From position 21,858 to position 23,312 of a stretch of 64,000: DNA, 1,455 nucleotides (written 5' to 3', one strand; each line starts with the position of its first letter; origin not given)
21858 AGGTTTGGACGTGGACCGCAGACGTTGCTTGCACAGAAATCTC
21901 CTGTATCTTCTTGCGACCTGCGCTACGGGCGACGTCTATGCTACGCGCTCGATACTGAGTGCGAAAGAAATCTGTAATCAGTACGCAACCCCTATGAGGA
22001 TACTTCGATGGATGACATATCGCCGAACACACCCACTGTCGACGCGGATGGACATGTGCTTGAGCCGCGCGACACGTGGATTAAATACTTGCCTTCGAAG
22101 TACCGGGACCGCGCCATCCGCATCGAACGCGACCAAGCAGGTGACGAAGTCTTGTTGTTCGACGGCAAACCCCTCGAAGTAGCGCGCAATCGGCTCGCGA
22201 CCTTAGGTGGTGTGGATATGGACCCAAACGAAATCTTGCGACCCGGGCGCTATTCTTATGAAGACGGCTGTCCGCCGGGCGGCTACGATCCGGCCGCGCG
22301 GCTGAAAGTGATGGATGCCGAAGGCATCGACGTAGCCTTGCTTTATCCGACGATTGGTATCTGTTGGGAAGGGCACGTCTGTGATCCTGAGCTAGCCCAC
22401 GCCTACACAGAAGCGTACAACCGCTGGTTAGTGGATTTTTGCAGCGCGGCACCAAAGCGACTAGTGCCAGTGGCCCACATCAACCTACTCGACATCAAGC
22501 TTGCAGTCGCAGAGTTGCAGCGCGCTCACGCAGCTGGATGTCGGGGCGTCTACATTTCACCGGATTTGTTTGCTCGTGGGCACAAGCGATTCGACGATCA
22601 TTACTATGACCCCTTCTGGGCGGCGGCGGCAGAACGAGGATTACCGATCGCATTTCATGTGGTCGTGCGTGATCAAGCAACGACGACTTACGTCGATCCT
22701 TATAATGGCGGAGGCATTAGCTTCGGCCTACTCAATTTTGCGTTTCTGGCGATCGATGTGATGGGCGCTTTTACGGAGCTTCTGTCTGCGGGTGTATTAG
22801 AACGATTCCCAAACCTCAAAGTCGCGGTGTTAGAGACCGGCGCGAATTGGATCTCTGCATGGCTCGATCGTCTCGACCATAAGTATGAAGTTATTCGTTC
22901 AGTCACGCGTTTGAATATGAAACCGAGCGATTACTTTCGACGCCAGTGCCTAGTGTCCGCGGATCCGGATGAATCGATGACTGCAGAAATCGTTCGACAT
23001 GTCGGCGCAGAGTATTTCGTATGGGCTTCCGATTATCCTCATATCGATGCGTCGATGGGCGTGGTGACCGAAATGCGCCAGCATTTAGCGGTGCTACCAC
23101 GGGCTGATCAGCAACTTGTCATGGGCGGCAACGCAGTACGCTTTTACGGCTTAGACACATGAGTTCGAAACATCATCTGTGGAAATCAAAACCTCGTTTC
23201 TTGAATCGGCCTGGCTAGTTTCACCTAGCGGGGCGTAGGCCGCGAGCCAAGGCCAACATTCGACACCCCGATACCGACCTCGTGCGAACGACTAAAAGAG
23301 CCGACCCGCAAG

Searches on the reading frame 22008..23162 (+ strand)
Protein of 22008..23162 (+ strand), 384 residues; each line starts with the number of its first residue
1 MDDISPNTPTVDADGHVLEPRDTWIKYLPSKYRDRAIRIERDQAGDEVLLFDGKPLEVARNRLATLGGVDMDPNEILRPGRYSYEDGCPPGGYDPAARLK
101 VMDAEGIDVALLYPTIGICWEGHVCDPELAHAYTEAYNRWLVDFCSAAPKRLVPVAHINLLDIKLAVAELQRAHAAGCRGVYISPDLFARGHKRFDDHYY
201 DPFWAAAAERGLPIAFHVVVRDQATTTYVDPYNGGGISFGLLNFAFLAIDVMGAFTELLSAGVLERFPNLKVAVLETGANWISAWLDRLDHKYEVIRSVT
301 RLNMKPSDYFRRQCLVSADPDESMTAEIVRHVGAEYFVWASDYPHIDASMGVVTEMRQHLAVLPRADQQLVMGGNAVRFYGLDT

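Call 10: find_encoding_contigs(protein=window:22008-23162:+, flank=10000, max_places=6)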
Protein window:22008-23162:+ (384 aa): 3 contigs read that carry it; 2 places shown.
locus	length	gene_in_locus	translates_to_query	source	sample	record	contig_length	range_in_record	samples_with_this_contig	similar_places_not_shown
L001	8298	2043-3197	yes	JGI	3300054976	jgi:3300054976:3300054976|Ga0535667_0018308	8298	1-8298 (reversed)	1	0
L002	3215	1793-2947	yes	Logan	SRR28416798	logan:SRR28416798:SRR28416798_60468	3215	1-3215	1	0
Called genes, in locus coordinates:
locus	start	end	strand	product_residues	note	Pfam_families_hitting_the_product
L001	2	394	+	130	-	?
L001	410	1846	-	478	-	PF01425:Amidase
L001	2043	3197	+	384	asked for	PF04909:Amidohydro_2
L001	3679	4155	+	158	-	-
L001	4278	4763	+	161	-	-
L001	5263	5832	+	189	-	-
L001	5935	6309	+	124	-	-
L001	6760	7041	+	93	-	PF15731:MqsA_antitoxin (weak), PF01381:HTH_3, PF12844:HTH_19 (faint), PF13560:HTH_31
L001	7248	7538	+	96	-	PF01381:HTH_3 (weak)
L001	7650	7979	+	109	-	PF00893:Multi_Drug_Res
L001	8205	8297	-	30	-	?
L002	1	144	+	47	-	?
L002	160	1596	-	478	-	PF01425:Amidase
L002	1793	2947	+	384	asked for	PF04909:Amidohydro_2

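Call 48: find_homologous_proteins(query=window:22008-23162:+, max_evalue=1e-50)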
Query window:22008-23162:+ (384 aa): 2997 proteins with E <= 1e-50 among 8000 candidates; the best 120 are listed.
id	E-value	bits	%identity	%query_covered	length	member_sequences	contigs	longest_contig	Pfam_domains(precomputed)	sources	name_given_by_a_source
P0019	4.3e-250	847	94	100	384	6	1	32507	PF04909.21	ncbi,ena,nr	ncbi:MAG: amidohydrolase family protein [Proteobacteria bacterium]|nr:amidohydrolase family protein 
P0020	3.1e-229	778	87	99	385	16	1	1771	PF04909.21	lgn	-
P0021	2.4e-225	766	87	97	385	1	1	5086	PF04909.21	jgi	jgi:predicted TIM-barrel fold metal-dependent hydrolase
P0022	4.9e-225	765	86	98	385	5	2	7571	PF04909.21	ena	-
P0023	5.9e-224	761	83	99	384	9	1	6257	PF04909.21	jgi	jgi:predicted TIM-barrel fold metal-dependent hydrolase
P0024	3.0e-221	752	84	98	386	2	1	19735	PF04909.21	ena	-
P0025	3.3e-216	736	83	97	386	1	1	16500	PF04909.21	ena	-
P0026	3.2e-201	686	78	98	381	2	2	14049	PF04909.21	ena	-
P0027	2.7e-200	683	76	99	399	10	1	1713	PF04909.21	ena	-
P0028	1.2e-199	681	77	98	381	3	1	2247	PF04909.21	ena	-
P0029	1.9e-199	680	76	97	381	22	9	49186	PF04909.21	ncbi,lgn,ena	-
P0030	9.9e-198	675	75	99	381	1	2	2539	PF04909.21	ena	-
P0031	3.2e-197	673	76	97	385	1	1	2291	PF04909.21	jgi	jgi:predicted TIM-barrel fold metal-dependent hydrolase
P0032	5.6e-196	669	74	99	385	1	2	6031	PF04909.21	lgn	-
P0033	2.3e-194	664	75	97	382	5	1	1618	PF04909.21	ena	-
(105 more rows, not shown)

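Call 49: find_encoding_contigs(protein=P0019, flank=10000, max_places=2)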
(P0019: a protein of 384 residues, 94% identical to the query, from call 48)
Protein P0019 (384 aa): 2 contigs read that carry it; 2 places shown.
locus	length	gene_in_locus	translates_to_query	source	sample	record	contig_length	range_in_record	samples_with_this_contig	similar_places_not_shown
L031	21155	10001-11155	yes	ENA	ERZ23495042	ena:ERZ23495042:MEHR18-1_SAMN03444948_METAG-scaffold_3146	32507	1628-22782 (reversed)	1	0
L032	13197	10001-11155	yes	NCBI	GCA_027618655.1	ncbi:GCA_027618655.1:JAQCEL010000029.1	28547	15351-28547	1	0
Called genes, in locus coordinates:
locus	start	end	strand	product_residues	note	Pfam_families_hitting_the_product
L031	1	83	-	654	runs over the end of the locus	PF02730:AFOR_N, PF01314:AFOR_C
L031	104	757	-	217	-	PF12797:Fer4_2 (faint), PF12800:Fer4_4 (faint), PF13183:Fer4_8 (faint), PF13237:Fer4_10 (weak), PF13247:Fer4_11, PF12838:Fer4_7 (weak), PF13187:Fer4_9 (weak), PF12837:Fer4_6 (weak)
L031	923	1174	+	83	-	-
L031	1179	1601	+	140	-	PF00581:Rhodanese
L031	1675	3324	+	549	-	PF00501:AMP-binding, PF13193:AMP-binding_C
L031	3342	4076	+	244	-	PF06267:DUF1028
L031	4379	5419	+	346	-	PF13191:AAA_16 (faint), PF13401:AAA_22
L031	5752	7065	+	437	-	PF02771:Acyl-CoA_dh_N, PF02770:Acyl-CoA_dh_M, PF00441:Acyl-CoA_dh_1, PF08028:Acyl-CoA_dh_2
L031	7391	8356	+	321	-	PF04199:Cyclase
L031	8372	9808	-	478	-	PF01425:Amidase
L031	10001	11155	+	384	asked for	PF04909:Amidohydro_2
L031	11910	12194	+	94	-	-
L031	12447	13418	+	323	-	PF06189:5-nucleotidase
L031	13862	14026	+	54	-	-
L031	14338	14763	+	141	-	PF04828:GFA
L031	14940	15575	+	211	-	-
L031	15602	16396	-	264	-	PF00561:Abhydrolase_1, PF12697:Abhydrolase_6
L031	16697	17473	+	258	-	PF00106:adh_short, PF08659:KR, PF13561:adh_short_C2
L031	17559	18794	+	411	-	PF02771:Acyl-CoA_dh_N (weak), PF02770:Acyl-CoA_dh_M, PF00441:Acyl-CoA_dh_1, PF08028:Acyl-CoA_dh_2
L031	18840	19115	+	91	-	-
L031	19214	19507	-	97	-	PF03992:ABM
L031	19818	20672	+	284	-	PF02668:TauD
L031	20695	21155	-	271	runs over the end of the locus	PF00106:adh_short, PF13561:adh_short_C2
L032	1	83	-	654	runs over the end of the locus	PF02730:AFOR_N, PF01314:AFOR_C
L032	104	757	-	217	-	PF12797:Fer4_2 (faint), PF12800:Fer4_4 (faint), PF13183:Fer4_8 (faint), PF13237:Fer4_10 (weak), PF13247:Fer4_11, PF12838:Fer4_7 (weak), PF13187:Fer4_9 (weak), PF12837:Fer4_6 (weak)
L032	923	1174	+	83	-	-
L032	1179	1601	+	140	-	PF00581:Rhodanese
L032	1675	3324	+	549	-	PF00501:AMP-binding, PF13193:AMP-binding_C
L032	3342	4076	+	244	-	PF06267:DUF1028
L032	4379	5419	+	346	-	PF13191:AAA_16 (faint), PF13401:AAA_22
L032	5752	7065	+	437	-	PF02771:Acyl-CoA_dh_N, PF02770:Acyl-CoA_dh_M, PF00441:Acyl-CoA_dh_1, PF08028:Acyl-CoA_dh_2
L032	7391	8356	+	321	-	PF04199:Cyclase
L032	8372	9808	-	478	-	PF01425:Amidase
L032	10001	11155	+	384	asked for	PF04909:Amidohydro_2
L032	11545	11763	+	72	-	-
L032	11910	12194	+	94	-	-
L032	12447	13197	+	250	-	PF06189:5-nucleotidase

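Call 50: find_encoding_contigs(protein=P0024, flank=10000, max_places=2)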
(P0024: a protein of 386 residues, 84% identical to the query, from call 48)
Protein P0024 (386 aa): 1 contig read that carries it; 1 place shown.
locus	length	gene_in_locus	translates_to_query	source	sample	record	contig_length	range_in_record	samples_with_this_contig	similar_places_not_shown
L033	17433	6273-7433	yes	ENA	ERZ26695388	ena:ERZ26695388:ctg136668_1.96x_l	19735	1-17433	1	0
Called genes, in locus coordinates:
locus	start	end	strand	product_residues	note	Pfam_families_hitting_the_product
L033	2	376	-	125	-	?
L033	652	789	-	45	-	-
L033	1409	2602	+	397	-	PF14319:Zn_Tnp_IS91, PF04986:Y2_Tnp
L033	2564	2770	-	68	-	-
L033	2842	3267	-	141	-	-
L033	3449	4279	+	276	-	PF13409:GST_N_2, PF13417:GST_N_3, PF00043:GST_C (weak), PF13410:GST_C_2 (weak)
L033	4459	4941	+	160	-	PF00296:Bac_luciferase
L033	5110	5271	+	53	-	-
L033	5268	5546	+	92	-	-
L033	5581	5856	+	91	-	PF02426:MIase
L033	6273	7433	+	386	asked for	PF04909:Amidohydro_2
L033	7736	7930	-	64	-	-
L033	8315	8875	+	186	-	-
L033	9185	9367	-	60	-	-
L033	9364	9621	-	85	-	-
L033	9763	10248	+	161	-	PF04986:Y2_Tnp (weak)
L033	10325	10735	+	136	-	PF04986:Y2_Tnp (faint)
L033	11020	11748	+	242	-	PF13452:FAS1_DH_region (weak), PF22622:MFE-2_hydrat-2_N, PF01575:MaoC_dehydratas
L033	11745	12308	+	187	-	PF22622:MFE-2_hydrat-2_N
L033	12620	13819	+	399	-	PF02515:CoA_transf_3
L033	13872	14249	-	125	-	PF07366:SnoaL, PF07858:LEH, PF12680:SnoaL_2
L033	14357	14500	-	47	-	-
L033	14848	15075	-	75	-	-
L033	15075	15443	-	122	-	PF26002:Beta-barrel_AprE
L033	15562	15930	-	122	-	-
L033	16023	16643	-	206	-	PF00296:Bac_luciferase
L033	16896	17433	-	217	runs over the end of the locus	-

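Call 82: find_encoding_contigs(protein=P0025, flank=10000, max_places=2)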
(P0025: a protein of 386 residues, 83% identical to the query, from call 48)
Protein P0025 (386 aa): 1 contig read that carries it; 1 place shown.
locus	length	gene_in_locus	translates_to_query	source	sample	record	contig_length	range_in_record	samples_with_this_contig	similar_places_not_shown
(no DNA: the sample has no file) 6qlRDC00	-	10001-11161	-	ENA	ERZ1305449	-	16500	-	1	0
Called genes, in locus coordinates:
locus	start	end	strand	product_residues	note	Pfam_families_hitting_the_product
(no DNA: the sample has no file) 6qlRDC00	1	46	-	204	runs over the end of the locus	PF02798:GST_N, PF13417:GST_N_3, PF13409:GST_N_2, PF13410:GST_C_2 (faint), PF00043:GST_C (weak)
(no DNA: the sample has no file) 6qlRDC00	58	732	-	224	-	PF00881:Nitroreductase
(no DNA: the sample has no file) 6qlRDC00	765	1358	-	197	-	PF01323:DSBA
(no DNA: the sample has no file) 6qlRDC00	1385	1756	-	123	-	-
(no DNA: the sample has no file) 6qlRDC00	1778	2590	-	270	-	-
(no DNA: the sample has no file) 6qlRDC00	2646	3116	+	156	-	PF25213:HVO_A0261_N (faint), PF01047:MarR (weak), PF12802:MarR_2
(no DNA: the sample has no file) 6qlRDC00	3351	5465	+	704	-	PF04879:Molybdop_Fe4S4, PF00384:Molybdopterin, PF01568:Molydop_binding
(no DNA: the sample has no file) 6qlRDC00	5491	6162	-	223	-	PF00814:TsaD, PF22521:HypF_C_2 (weak)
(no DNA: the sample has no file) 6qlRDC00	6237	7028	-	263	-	PF00378:ECH_1, PF16113:ECH_2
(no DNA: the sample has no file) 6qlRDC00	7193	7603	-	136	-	PF04828:GFA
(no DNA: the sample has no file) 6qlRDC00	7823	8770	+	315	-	PF00296:Bac_luciferase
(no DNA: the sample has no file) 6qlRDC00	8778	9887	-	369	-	PF01738:DLH (faint), PF02230:Abhydrolase_2 (weak)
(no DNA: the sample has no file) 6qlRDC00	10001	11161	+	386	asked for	PF04909:Amidohydro_2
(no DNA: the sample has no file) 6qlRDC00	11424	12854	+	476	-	PF01425:Amidase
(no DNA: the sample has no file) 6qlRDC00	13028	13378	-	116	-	?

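Call 83: find_encoding_contigs(protein=P0022, flank=8000, max_places=3)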
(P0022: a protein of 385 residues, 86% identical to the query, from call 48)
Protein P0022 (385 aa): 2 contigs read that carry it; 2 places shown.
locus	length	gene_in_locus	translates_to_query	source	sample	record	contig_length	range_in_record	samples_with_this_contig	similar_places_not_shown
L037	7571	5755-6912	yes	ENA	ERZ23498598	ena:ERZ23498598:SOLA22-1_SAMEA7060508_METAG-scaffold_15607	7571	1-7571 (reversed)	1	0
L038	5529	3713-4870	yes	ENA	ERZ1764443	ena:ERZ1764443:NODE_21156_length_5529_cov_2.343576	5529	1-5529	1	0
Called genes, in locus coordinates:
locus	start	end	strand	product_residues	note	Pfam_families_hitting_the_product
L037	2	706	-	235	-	?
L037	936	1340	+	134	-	PF04828:GFA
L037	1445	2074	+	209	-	PF02798:GST_N, PF13409:GST_N_2, PF13417:GST_N_3, PF13410:GST_C_2 (weak)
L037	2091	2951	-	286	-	PF02668:TauD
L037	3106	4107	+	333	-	PF00487:FA_desaturase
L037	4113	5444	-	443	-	PF01546:Peptidase_M20, PF07687:M20_dimer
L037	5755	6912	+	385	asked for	PF04909:Amidohydro_2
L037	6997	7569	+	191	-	?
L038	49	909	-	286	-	PF02668:TauD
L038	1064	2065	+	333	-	PF00487:FA_desaturase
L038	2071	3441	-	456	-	PF01546:Peptidase_M20, PF07687:M20_dimer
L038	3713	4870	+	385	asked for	PF04909:Amidohydro_2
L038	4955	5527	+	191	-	?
